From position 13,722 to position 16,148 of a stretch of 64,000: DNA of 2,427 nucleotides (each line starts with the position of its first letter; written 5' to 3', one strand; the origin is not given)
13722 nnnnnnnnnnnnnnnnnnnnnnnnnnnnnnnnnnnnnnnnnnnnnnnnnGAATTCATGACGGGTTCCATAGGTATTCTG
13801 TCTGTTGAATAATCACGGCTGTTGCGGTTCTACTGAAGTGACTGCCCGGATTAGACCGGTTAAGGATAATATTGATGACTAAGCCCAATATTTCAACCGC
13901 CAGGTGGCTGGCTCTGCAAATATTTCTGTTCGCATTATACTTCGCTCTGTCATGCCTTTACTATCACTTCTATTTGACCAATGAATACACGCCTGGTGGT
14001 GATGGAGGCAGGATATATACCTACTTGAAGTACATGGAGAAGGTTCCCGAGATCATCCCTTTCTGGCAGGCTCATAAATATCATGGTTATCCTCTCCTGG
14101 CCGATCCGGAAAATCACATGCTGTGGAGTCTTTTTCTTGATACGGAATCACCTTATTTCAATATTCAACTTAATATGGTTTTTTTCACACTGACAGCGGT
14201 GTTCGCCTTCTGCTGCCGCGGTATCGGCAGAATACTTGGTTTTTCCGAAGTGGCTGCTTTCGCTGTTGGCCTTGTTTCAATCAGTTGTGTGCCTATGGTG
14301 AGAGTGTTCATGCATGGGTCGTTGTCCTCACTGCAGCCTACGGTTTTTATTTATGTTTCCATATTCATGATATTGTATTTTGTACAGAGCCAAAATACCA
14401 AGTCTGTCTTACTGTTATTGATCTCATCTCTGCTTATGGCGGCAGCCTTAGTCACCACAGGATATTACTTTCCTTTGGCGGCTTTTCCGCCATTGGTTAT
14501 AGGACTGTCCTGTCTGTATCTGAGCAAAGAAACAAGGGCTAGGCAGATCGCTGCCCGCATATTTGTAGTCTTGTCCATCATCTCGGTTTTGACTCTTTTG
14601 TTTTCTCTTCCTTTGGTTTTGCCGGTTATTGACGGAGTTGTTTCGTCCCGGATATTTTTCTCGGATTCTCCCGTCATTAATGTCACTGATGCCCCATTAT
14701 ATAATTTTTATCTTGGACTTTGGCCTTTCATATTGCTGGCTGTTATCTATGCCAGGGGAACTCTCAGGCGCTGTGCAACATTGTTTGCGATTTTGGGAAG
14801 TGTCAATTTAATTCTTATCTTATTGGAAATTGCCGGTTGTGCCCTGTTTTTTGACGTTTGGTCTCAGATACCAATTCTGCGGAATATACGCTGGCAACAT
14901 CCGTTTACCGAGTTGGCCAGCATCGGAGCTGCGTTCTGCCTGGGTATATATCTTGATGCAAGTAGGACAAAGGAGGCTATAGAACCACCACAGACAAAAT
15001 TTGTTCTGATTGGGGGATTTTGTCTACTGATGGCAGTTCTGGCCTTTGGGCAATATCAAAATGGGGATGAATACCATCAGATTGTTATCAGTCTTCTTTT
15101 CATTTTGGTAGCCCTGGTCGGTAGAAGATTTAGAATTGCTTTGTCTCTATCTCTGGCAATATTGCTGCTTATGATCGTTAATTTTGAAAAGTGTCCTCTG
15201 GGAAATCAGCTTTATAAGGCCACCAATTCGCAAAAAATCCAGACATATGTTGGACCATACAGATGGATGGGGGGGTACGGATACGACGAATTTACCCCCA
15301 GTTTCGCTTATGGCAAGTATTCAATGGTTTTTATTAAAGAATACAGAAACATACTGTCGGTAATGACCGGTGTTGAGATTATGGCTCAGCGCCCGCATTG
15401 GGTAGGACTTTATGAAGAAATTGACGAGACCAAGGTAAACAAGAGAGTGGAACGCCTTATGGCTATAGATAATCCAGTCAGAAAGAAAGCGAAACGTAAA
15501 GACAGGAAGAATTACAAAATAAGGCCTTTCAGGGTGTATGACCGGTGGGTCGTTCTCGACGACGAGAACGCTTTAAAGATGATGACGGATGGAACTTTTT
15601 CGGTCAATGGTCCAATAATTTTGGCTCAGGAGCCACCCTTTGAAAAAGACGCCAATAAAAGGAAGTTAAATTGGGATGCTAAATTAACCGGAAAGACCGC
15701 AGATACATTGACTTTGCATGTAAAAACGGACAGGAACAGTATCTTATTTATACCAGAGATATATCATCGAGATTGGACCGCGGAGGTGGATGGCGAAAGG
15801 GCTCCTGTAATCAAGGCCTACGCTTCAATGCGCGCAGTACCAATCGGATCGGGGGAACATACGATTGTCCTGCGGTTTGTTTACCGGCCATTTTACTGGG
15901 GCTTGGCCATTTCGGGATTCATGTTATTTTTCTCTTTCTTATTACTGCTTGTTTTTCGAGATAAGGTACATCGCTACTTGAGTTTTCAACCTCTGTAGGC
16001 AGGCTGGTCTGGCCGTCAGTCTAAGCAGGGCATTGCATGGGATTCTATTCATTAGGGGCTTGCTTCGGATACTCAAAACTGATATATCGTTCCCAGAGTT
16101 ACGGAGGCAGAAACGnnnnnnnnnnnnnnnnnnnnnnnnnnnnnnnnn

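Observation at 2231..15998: Arn-like periplasmic glycosylation pathway apparently rebuilt around a dTDP-4-amino-6-deoxyhexose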

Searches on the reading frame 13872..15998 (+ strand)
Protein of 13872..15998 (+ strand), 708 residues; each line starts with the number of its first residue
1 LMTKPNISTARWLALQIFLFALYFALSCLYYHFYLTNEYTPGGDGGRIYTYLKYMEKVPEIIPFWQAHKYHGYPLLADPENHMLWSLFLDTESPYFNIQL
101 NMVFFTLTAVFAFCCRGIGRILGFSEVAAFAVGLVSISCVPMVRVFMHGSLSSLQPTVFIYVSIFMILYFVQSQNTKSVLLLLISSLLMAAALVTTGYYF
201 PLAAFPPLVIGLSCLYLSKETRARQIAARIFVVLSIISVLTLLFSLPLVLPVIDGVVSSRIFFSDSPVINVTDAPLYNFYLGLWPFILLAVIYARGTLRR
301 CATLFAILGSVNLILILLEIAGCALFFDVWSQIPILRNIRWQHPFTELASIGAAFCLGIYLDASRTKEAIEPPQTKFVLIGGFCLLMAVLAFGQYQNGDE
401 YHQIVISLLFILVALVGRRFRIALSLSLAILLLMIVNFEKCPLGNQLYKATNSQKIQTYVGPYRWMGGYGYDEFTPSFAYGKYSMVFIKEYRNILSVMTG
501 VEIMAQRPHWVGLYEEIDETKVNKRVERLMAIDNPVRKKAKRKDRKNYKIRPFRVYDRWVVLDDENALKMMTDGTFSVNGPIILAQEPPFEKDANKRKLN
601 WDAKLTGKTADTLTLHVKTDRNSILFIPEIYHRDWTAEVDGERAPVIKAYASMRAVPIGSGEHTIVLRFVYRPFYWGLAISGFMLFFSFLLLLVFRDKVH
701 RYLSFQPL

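Call 5: search_protein_families(library=pfam, proteins=[window:13872-15998:+], max_evalue=0.01)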
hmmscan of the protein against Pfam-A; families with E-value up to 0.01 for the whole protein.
window:13872-15998:+ (708 aa): 1 family
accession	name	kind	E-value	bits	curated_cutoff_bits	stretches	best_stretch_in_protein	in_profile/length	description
PF09586.16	YfhO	-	7.1e-09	35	28.5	1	602-681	755-835/835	Bacterial membrane protein YfhO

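Call 7: search_protein_families(library=ncbifam, proteins=[window:13872-15998:+], max_evalue=0.01)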
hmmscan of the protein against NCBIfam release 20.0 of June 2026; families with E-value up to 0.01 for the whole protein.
window:13872-15998:+ (708 aa): 2 families
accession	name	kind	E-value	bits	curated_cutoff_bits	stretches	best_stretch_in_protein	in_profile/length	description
NF047589.1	GlcsyltransPgfM1Strep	equivalog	3e-07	28.9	1400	1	609-687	867-946/955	glycosyltransferase PgfM1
NF047590.1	GlcsyltransPgfM2Strep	equivalog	0.00018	19.8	1500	1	622-698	807-879/884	glycosyltransferase PgfM2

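Call 34: search_solved_structures(query=window:13872-15998:+, max_evalue=1)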
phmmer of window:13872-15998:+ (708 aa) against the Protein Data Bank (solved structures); distinct sequences matched with E-value up to 1: 0.
